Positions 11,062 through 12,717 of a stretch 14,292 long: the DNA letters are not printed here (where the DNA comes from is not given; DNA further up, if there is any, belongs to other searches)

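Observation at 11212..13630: NapC/NirT-like membrane hexahaem and a surface-anchored pentahaem cytochrome head an operon of cytoplasmic O2/ROS scavengers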

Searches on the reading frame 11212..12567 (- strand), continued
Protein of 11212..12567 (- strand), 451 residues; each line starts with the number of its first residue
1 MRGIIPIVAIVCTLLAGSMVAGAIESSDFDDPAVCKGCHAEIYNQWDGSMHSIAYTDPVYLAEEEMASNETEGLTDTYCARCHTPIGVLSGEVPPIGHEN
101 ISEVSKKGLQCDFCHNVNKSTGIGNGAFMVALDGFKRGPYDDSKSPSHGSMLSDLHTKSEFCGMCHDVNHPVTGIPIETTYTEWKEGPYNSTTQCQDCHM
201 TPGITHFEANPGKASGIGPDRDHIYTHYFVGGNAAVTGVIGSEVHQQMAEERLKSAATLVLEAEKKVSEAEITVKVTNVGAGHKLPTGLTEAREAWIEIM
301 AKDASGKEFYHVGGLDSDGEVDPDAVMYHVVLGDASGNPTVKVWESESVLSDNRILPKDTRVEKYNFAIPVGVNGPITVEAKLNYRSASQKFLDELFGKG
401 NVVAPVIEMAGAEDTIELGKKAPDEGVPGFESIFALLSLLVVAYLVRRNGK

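Call 19: search_solved_structures(query=A1, max_evalue=1, show_alignments=2)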
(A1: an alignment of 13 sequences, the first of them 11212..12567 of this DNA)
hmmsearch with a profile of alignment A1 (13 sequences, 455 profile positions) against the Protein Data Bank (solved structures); distinct sequences matched with E-value up to 1: 6.
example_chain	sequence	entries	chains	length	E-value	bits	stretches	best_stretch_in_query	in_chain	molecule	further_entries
5ze8_A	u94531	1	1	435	3.3e-21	78.7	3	30-126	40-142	cytochrome c552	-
9wt8_A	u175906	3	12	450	2e-05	26.6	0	274-318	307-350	Cytochrome c,Multiheme cytochrome c selenoprotein (MccSep)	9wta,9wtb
9wt9_A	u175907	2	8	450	2.1e-05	26.6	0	274-318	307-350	Cytochrome c,Multiheme cytochrome c selenoprotein mutant (MccSep U325A) | Cytochrome c,Multiheme cytochrome c selenoprotein (MccSep)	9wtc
1qdb_A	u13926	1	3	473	0.27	13.1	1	156-207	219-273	CYTOCHROME C NITRITE REDUCTASE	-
1bvb_A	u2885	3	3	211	0.74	11.6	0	28-84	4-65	CYTOCHROME C-554 | CYTOCHROME C554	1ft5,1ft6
4rkm_A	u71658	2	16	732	0.8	11.5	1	24-54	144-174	MccA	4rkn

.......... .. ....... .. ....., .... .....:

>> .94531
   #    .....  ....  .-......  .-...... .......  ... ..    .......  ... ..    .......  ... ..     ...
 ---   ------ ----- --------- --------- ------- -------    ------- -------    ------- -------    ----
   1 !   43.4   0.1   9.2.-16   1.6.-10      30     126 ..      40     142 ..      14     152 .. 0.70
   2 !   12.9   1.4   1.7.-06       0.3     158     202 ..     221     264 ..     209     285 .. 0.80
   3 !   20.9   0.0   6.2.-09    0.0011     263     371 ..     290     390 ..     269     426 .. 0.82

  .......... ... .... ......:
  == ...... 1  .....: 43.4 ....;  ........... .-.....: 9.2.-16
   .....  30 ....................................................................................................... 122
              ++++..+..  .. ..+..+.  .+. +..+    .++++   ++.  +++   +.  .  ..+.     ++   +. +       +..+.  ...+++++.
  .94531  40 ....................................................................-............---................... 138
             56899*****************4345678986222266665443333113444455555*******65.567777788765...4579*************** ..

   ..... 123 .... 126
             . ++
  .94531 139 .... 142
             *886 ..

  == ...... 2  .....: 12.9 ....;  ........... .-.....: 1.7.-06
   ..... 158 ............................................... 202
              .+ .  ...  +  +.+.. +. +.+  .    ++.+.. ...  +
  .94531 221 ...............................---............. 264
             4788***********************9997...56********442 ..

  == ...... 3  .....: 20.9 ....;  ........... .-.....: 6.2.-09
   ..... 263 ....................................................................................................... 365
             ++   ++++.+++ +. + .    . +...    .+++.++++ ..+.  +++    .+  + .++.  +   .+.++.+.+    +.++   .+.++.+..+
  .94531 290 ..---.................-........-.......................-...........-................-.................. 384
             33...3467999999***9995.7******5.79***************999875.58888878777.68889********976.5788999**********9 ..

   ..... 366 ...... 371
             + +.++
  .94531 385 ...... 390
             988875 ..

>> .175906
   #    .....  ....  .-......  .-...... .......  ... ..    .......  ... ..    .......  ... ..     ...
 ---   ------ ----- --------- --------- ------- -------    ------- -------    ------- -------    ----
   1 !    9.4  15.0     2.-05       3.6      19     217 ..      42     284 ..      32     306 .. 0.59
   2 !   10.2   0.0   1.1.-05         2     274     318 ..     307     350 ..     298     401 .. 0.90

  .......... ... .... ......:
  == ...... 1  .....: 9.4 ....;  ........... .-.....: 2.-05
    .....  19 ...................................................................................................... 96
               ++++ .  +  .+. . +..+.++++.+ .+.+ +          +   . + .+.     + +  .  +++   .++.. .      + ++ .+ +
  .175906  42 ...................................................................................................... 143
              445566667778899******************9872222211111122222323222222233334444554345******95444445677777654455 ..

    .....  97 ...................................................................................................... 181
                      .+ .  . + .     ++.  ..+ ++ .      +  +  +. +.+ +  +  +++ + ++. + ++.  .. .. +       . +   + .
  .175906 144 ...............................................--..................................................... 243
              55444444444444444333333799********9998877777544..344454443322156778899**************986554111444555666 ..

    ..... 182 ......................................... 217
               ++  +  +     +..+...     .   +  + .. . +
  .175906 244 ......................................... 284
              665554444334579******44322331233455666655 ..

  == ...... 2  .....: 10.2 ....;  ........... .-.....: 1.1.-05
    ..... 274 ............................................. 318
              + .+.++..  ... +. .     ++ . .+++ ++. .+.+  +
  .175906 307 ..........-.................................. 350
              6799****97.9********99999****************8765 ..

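Call 25: find_encoding_contigs(protein=P0023, flank=7000, max_places=1)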
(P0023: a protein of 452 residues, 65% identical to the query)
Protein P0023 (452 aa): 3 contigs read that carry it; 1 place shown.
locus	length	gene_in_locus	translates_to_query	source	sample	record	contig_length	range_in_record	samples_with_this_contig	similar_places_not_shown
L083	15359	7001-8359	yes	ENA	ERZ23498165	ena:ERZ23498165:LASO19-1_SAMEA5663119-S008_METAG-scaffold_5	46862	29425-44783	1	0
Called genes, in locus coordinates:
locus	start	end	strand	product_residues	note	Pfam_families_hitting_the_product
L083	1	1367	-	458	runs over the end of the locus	PF01909:NTP_transf_2, PF09249:tRNA_NucTransf2, PF21133:CAA_C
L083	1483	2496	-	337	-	PF00044:Gp_dh_N, PF02800:Gp_dh_C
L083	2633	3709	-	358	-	PF00155:Aminotran_1_2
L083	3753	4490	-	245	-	PF02679:ComA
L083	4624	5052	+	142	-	PF08279:HTH_11 (weak), PF13404:HTH_AsnC-type, PF13412:HTH_24, PF22482:AsnC_trans_reg_3 (faint), PF01037:AsnC_trans_reg (weak)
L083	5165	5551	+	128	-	PF02915:Rubrerythrin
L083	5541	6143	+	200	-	PF03358:FMN_red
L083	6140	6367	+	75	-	-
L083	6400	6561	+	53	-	PF00301:Rubredoxin, PF21349:RUBY_RBDX (faint)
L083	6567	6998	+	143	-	PF12724:Flavodoxin_5, PF00258:Flavodoxin_1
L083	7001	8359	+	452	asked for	PF13435:Cytochrome_C554 (weak)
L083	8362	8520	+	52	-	-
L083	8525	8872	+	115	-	PF01880:Desulfoferrodox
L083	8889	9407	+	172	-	PF00210:Ferritin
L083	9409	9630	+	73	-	-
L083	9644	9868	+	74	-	PF22277:EncFtn-like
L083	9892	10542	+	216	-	PF00578:AhpC-TSA, PF08534:Redoxin, PF10417:1-cysPrx_C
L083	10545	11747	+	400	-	PF00753:Lactamase_B, PF19583:ODP, PF00258:Flavodoxin_1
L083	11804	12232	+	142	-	PF03358:FMN_red (weak), PF12641:Flavodoxin_3 (weak), PF12724:Flavodoxin_5 (weak), PF00258:Flavodoxin_1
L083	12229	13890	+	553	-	PF00085:Thioredoxin (faint), PF03190:Thioredox_DsbH, PF13098:Thioredoxin_2, PF13899:Thioredoxin_7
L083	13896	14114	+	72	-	-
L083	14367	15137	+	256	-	PF13495:Phage_int_SAM_4 (faint), PF00589:Phage_integrase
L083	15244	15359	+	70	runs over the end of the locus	-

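Call 26: find_encoding_contigs(protein=P0058, flank=7000, max_places=1)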
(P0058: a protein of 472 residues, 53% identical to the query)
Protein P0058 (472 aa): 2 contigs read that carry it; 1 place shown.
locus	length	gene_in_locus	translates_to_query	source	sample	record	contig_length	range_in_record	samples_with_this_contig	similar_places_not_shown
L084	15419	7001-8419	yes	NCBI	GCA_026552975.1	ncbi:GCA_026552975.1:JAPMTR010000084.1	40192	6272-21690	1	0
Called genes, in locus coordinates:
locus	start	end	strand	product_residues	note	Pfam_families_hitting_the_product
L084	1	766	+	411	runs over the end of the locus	PF00009:GTP_EFTU, PF03144:GTP_EFTU_D2 (weak), PF09173:eIF2_C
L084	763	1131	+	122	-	PF18477:PIN_9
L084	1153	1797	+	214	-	PF03876:SHS2_Rpb7-N, PF00575:S1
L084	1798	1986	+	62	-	PF06093:Spt4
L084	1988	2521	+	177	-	PF04019:DUF359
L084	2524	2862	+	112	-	PF01282:Ribosomal_S24e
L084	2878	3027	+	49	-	PF01599:Ribosomal_S27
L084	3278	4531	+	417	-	-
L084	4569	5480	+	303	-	PF24036:DUF7345, PF24034:DUF7343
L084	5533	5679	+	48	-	-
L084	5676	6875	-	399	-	PF00753:Lactamase_B, PF19583:ODP, PF00258:Flavodoxin_1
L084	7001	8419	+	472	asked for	PF14522:Cytochrome_C7 (faint), PF13435:Cytochrome_C554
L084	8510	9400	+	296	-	PF04055:Radical_SAM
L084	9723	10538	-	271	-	PF00733:Asn_synthase, PF02540:NAD_synthase, PF03054:tRNA_Me_trans (faint), PF06508:QueC (weak)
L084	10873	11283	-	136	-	PF00210:Ferritin, PF02915:Rubrerythrin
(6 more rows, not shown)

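Call 27: find_encoding_contigs(protein=P0116, flank=7000, max_places=1)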
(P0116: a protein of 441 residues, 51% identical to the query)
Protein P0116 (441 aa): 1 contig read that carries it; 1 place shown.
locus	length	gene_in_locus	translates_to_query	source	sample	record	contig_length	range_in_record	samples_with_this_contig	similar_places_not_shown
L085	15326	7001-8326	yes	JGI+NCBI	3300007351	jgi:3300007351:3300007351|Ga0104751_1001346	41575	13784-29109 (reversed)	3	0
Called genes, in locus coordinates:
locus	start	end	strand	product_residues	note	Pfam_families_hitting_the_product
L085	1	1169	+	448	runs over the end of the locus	PF20972:MASE9 (weak), PF08668:HDOD (weak), PF13487:HD_5, PF01966:HD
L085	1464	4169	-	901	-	PF25873:WHD_MalT, PF13424:TPR_12 (faint), PF13646:HEAT_2 (weak), PF00196:GerE, PF08281:Sigma70_r4_2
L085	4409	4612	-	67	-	PF00313:CSD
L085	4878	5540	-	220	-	PF01738:DLH, PF02129:Peptidase_S15 (weak)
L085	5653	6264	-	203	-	PF24837:AMIN-like (faint)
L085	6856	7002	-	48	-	-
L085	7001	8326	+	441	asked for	PF22113:Mtrc-MtrF_II-IV_dom (faint), PF14522:Cytochrome_C7 (faint), PF13435:Cytochrome_C554 (weak)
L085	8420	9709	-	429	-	PF00162:PGK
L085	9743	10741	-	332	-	PF00044:Gp_dh_N, PF02800:Gp_dh_C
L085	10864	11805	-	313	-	PF10298:WhiA_N, PF14527:LAGLIDADG_WhiA, PF02650:HTH_WhiA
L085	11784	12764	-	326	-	PF01933:CofD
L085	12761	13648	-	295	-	PF03668:RapZ-like_N, PF22740:PapZ_C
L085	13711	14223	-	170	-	PF01035:DNA_binding_1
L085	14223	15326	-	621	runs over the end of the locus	PF01541:GIY-YIG, PF27096:UvrC_M, PF02151:UVR, PF22920:UvrC_RNaseH, PF08459:UvrC_RNaseH_dom, PF00633:HHH (faint), PF14520:HHH_5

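Call 54: search_protein_families(library=pfam, proteins=[L081:7809-7976:+, L083:8362-8520:+, L083:9409-9630:+], max_evalue=0.01)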
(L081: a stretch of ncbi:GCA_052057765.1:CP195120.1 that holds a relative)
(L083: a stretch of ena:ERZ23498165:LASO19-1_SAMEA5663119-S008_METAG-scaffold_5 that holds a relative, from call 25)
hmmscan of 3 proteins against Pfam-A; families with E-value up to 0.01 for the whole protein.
L081:7809-7976:+ (55 aa): 0 families

L083:8362-8520:+ (52 aa): 1 family
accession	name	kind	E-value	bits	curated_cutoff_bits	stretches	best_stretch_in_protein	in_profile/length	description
PF01077.27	NIR_SIR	-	0.00025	21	27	1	10-50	105-150/158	Nitrite and sulphite reductase 4Fe-4S domain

L083:9409-9630:+ (73 aa): 1 family
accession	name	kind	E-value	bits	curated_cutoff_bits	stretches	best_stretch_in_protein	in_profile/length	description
PF01978.25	TrmB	-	0.00012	22.3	25.6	1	25-60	23-58/68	Sugar-specific transcriptional regulator TrmB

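Call 55: predict_structure(alignment_id=A3)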
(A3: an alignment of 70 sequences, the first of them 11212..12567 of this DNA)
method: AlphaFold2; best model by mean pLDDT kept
length: 451 residues; sequences in the alignment: 70
mean_pLDDT: 86.4   pTM: 0.82
mean pLDDT of the five models: 86.4, 85.9, 85.6, 78.8, 76.9
residues with pLDDT >= 90: 265; 70-90: 137; 50-70: 22; < 50: 27
segments of 3 or more residues with pLDDT < 50: 1-3, 5-9, 11-20, 421-429
pLDDT, mean of each block of 10 residues (from residue 1): 48 44 84 92 90 88 92 91 93 84 93 95 93 93 89 92 91 90 92 76 71 88 83 71 85 93 92 96 84 92 96 95 94 95 92 95 96 93 94 91 92 88 46 78 84 51
secondary structure, 60 per line:
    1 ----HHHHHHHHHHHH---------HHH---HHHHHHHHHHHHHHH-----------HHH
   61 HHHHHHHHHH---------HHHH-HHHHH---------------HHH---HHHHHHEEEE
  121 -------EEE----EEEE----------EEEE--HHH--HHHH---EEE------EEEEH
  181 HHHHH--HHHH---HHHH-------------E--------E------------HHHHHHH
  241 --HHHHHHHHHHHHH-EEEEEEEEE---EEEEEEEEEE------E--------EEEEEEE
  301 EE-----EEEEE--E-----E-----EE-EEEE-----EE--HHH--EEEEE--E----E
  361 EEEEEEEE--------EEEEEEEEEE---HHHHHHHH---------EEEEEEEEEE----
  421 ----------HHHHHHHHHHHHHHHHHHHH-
elements in order: H5-16 H32-46 H58-70 H80-83 H85-89 H111-116 E117-120 E128-130 E135-138 E149-152 H160-163 E167-169 E176-179 H180-185 H188-191 H195-198 H234-240 H243-255 E257-265 E269-278 E294-302 E308-312 E330-333 E348-352 E360-368 E377-386 H390-397 E407-416 H431-450

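Call 59: fold_search(model_id=the predicted structure, library=pdb)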
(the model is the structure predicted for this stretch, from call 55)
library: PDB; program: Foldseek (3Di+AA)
matches with E <= 10: 1172; with E <= 0.001: 38
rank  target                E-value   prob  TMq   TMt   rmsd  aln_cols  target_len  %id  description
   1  5ze8                  1.1e-21  1.00  0.65  0.75   3.6       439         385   20  Crystal structure of a penta-heme cytochrome c552 from Thermochromatium tepidum (released 2018-04-25)
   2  3isy                  6.4e-05  1.00  0.16  0.50   8.2       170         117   10  Crystal structure of an intracellular proteinase inhibitor (ipi, bsu11130) from bacillus subtilis at 2.61 A resolution (released 2009-09-15)
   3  6ah0_D                6.4e-05  1.00  0.18  0.05   7.4       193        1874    7  The Cryo-EM Structure of the Precusor of Human Pre-catalytic Spliceosome (pre-B complex) (released 2018-11-14)
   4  5yzg_D                6.4e-05  1.00  0.18  0.05   7.4       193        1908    7  The Cryo-EM Structure of Human Catalytic Step I Spliceosome (C complex) at 4.1 angstrom resolution (released 2018-08-08)
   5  4kit_B                7.7e-05  1.00  0.18  0.06   7.5       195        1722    7  Crystal structure of human Brr2 in complex with the Prp8 Jab1/MPN domain (released 2013-06-05)
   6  8h6k_5D               1.0e-04  1.00  0.18  0.06   7.5       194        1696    7  Cryo-EM structure of human exon-defined spliceosome in the mature B state. (released 2024-05-01)
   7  7os2_B                1.2e-04  1.00  0.18  0.06   7.5       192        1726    7  Cryo-EM structure of Brr2 in complex with Jab1/MPN and C9ORF78 (released 2022-02-23)
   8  7a5p_q                1.2e-04  1.00  0.18  0.05   7.4       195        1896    7  Human C Complex Spliceosome - Medium-resolution PERIPHERY (released 2020-10-14)
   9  7dvq_D                1.2e-04  1.00  0.18  0.05   7.5       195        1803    7  Cryo-EM Structure of the Activated Human Minor Spliceosome (minor Bact Complex) (released 2021-03-31)
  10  7os1_B                1.3e-04  1.00  0.18  0.06   7.5       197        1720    7  Cryo-EM structure of Brr2 in complex with Fbp21 (released 2022-02-23)
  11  7kzp_P                1.3e-04  1.00  0.17  0.11   9.0       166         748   12  Structure of the human Fanconi anaemia Core complex (released 2021-03-10)
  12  4f92                  1.5e-04  1.00  0.19  0.06   7.4       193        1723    7  Brr2 Helicase Region S1087L (released 2012-10-17)
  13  5m59_C                1.5e-04  1.00  0.19  0.06   8.6       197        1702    8  Crystal structure of Chaetomium thermophilum Brr2 helicase core in complex with Prp8 Jab1 domain (released 2016-12-21)
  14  8bca_B                1.7e-04  1.00  0.17  0.06   8.0       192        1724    7  Human Brr2 Helicase Region in complex with C-tail deleted Jab1 and compound 26 (released 2023-03-08)
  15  8rc0_B                1.8e-04  1.00  0.18  0.06   7.2       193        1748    8  Structure of the human 20S U5 snRNP (released 2024-03-27)
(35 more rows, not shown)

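Call 73: list_cluster_members(proteins=[P0109, P0105, P0112, P0117])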
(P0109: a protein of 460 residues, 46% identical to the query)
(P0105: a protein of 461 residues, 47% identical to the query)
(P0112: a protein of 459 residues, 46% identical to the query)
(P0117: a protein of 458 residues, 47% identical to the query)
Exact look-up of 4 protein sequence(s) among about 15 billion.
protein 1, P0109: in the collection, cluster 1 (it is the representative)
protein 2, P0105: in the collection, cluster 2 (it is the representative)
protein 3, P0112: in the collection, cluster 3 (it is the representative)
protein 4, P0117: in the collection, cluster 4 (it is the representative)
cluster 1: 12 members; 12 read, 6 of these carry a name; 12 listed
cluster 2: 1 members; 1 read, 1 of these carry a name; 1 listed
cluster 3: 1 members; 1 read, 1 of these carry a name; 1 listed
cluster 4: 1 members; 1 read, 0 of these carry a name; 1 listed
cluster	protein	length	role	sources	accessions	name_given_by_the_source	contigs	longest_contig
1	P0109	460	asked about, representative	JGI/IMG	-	-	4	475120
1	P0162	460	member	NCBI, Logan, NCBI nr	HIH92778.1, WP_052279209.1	TPA: cytochrome c family protein [Methanosarcina acetivorans] | multiheme c-type cytochrome [Methanosarcina acetivorans]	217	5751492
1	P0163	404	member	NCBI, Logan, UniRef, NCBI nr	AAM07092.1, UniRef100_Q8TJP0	predicted protein [Methanosarcina acetivorans C2A] | Uncharacterized protein n=2 Tax=Methanosarcina acetivorans TaxID=2214 RepID=Q8TJP0_METAC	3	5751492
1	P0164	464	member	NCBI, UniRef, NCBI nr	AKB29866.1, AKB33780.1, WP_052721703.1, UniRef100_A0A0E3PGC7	cytochrome c family protein [Methanosarcina siciliae T4/M] | Cytochrome c family protein n=2 Tax=Methanosarcina siciliae TaxID=38027 ... | multiheme c-type cytochrome [Methanosarcina siciliae]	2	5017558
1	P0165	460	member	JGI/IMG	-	cytochrome c554/c'-like protein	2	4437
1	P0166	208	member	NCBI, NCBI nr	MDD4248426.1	MAG: multiheme c-type cytochrome, partial [Methanosarcina sp.] | multiheme c-type cytochrome [Methanosarcina sp.]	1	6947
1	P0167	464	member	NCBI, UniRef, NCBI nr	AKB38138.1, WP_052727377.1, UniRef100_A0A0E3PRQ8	cytochrome c family protein [Methanosarcina siciliae C2J] | Cytochrome c family protein n=1 Tax=Methanosarcina siciliae C2J TaxID=1434118 ... | multiheme c-type cytochrome [Methanosarcina siciliae]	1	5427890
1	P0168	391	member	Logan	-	-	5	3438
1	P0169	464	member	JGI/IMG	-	-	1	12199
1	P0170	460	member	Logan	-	-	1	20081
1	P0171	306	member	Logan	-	-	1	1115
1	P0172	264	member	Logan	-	-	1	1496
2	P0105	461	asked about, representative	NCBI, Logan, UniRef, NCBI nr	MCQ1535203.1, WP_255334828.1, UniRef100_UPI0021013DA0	cytochrome c family protein [Methanosarcina sp. KYL-1] | cytochrome c family protein n=1 Tax=Methanosarcina sp. KYL-1 TaxID=2602068 ...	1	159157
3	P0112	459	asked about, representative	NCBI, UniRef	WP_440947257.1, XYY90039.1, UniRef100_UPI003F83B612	multiheme c-type cytochrome [Methanosarcina sp. T3] | multiheme c-type cytochrome n=1 Tax=Methanosarcina sp. T3 TaxID=3439062 ...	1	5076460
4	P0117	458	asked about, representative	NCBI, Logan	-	-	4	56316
